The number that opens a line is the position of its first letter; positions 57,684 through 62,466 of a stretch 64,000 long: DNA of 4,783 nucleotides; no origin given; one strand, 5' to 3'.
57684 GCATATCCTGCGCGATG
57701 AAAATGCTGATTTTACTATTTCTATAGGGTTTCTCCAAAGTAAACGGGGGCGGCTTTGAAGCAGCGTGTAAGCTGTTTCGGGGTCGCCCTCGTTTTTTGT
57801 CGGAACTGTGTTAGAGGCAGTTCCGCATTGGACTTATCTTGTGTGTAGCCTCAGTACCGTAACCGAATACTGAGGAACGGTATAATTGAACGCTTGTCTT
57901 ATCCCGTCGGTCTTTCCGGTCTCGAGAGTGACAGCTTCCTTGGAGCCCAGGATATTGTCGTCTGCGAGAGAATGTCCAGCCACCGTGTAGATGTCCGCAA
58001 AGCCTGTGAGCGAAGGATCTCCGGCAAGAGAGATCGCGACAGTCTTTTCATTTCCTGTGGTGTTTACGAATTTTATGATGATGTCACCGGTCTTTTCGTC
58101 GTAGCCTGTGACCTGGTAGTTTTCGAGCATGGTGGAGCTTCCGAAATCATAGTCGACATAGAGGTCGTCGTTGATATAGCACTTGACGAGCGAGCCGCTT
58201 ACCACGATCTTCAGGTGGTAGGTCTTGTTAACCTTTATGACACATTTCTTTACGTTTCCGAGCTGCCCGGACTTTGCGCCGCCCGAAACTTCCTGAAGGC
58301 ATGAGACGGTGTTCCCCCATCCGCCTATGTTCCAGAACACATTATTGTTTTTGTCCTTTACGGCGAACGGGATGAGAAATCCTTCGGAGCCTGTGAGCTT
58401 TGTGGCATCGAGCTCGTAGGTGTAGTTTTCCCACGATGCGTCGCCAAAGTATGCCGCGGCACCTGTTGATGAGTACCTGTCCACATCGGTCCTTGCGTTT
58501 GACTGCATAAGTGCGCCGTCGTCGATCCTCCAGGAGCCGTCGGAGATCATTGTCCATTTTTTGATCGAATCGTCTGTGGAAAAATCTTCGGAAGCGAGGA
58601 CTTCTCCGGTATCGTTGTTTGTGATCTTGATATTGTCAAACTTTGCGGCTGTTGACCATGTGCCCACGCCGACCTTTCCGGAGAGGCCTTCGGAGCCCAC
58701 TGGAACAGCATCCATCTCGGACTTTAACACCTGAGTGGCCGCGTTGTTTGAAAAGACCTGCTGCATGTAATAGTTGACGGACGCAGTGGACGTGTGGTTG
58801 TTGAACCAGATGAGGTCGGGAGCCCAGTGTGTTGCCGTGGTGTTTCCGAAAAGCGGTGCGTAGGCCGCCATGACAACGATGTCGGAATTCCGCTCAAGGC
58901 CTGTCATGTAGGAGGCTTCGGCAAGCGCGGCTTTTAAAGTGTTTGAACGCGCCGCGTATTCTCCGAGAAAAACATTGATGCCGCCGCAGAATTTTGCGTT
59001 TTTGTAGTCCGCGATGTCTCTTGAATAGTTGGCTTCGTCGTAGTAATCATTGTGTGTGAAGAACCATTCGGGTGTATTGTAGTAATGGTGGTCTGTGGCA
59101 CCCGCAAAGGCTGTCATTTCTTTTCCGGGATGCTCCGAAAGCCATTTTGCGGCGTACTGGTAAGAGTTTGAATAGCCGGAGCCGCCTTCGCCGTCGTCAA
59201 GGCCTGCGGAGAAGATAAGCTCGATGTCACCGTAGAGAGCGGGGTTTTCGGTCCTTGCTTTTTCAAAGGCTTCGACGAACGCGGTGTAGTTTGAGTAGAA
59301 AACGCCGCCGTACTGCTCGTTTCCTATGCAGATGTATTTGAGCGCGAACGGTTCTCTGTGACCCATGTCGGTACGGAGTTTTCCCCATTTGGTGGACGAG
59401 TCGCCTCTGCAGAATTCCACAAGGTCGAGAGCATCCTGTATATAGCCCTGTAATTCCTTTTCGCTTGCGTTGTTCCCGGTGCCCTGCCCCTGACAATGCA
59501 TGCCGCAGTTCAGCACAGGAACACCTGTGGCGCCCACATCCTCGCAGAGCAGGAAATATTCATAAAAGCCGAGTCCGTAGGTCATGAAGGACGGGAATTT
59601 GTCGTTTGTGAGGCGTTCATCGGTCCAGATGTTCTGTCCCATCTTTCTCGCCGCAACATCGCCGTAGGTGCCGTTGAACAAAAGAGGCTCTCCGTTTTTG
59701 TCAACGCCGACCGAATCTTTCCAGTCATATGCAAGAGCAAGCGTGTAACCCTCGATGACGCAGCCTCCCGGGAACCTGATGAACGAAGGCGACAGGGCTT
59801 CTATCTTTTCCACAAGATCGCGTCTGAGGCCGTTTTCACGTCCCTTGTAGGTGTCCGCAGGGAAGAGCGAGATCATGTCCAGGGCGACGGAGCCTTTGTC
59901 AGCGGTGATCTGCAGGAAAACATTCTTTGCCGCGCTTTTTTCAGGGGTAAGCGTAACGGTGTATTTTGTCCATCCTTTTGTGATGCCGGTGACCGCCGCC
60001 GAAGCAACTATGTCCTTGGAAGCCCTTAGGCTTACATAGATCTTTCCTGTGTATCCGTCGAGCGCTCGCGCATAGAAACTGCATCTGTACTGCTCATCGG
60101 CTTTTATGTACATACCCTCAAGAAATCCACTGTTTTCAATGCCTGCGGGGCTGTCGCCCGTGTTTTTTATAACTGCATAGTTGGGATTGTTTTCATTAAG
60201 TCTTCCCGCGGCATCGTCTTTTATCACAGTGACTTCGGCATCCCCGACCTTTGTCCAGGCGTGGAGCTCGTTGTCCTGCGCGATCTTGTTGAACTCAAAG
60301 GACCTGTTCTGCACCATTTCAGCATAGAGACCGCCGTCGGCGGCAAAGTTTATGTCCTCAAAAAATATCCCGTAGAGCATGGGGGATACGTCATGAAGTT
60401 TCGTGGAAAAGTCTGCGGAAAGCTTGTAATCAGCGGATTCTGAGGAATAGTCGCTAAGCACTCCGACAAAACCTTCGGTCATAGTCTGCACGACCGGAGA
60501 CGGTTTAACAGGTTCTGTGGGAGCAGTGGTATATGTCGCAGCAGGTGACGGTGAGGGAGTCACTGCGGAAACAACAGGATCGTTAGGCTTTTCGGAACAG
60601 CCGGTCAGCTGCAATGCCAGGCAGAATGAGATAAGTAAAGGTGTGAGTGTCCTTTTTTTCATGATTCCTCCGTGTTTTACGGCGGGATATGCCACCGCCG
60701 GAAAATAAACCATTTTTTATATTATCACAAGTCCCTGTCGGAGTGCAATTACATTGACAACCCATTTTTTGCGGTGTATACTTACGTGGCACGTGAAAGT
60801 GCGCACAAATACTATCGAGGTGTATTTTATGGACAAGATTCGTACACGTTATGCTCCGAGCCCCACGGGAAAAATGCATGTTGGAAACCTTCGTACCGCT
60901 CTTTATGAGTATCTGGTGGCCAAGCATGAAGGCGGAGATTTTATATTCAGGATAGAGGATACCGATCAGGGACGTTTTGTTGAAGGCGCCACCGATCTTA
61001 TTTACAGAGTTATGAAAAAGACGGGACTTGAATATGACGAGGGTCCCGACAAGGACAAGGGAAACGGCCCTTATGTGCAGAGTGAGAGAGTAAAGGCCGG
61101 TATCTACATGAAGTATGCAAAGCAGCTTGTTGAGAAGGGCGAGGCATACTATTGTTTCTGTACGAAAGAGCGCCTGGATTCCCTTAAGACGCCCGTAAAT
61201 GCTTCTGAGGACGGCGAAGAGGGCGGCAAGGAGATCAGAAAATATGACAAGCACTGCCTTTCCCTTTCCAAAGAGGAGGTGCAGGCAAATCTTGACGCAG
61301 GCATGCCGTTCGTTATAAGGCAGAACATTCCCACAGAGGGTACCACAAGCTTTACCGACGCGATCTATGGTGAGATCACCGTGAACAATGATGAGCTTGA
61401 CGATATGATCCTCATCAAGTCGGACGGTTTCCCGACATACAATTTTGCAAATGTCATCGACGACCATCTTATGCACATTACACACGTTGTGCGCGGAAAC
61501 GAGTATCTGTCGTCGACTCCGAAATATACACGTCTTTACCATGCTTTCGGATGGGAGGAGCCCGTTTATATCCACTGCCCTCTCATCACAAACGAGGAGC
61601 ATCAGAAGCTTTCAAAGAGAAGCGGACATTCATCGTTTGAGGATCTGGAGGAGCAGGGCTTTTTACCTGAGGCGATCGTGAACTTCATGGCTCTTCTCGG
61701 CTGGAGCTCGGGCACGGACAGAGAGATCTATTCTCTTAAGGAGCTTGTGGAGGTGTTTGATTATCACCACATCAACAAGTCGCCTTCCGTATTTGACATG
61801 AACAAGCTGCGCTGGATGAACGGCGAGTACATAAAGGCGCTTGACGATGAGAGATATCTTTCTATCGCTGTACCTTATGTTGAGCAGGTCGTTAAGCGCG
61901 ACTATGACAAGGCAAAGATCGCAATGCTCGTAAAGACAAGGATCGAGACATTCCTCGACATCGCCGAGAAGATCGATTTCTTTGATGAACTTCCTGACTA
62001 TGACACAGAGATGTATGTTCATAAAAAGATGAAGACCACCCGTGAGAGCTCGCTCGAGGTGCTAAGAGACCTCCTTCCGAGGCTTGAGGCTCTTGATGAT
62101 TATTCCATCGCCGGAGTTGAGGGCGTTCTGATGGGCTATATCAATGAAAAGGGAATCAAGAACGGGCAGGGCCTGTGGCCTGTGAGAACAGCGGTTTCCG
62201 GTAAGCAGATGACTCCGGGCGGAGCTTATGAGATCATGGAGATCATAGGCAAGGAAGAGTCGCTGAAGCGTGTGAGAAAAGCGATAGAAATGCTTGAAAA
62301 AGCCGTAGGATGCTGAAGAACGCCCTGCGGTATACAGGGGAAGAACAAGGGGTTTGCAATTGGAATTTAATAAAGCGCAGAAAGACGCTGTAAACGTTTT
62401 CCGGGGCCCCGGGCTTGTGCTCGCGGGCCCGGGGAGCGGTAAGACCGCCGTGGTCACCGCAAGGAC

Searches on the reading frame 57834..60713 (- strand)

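Call 4: search_protein_families(library=pfam, proteins=[window:57834-60713:-], max_evalue=0.01)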
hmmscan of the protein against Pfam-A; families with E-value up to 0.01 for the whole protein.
window:57834-60713:- (959 aa): 4 families
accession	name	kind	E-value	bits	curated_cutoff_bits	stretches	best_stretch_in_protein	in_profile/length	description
PF22848.2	ASD1_dom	-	2.7e-35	122.5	22.2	1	306-568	5-232/239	Alpha-L-arabinofuranosidase 1 domain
PF06964.18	Alpha-L-AF_C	-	1.9e-25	90.4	27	1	588-950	16-165/165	Alpha-L-arabinofuranosidase C-terminal domain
PF02018.23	CBM_4_9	-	4.9e-07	30.6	25.9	1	132-270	2-130/136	Carbohydrate binding domain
PF06439.18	3keto-disac_hyd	-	0.00014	22.4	26.8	1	716-876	10-168/187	3-keto-disaccharide hydrolase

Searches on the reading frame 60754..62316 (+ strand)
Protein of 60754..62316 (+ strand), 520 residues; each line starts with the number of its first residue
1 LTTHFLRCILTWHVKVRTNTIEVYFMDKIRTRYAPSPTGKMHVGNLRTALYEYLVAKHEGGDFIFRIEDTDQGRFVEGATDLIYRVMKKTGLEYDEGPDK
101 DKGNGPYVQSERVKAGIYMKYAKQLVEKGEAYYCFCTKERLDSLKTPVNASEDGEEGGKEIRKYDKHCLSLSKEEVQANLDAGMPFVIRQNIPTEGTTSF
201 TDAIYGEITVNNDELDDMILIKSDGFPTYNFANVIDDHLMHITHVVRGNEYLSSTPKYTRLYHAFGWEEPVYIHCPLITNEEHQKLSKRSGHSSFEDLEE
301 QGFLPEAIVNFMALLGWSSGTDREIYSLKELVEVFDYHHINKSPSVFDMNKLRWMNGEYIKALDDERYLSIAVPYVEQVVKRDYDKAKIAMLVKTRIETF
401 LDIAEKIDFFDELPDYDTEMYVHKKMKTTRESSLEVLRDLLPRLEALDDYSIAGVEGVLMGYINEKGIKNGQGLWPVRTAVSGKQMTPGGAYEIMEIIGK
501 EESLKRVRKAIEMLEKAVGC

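Call 4: search_protein_families(library=pfam, proteins=[window:60754-62316:+], max_evalue=0.01)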
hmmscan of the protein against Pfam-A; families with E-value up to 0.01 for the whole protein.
window:60754-62316:+ (520 aa): 2 families
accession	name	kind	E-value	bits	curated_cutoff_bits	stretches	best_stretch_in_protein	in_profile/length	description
PF00749.27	tRNA-synt_1c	-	1.3e-99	333.6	23.4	1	28-354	1-314/314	tRNA synthetases class I (E and Q), catalytic domain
PF19269.4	Anticodon_2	-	1.7e-45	155.3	23.6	1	386-511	16-141/141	Anticodon binding domain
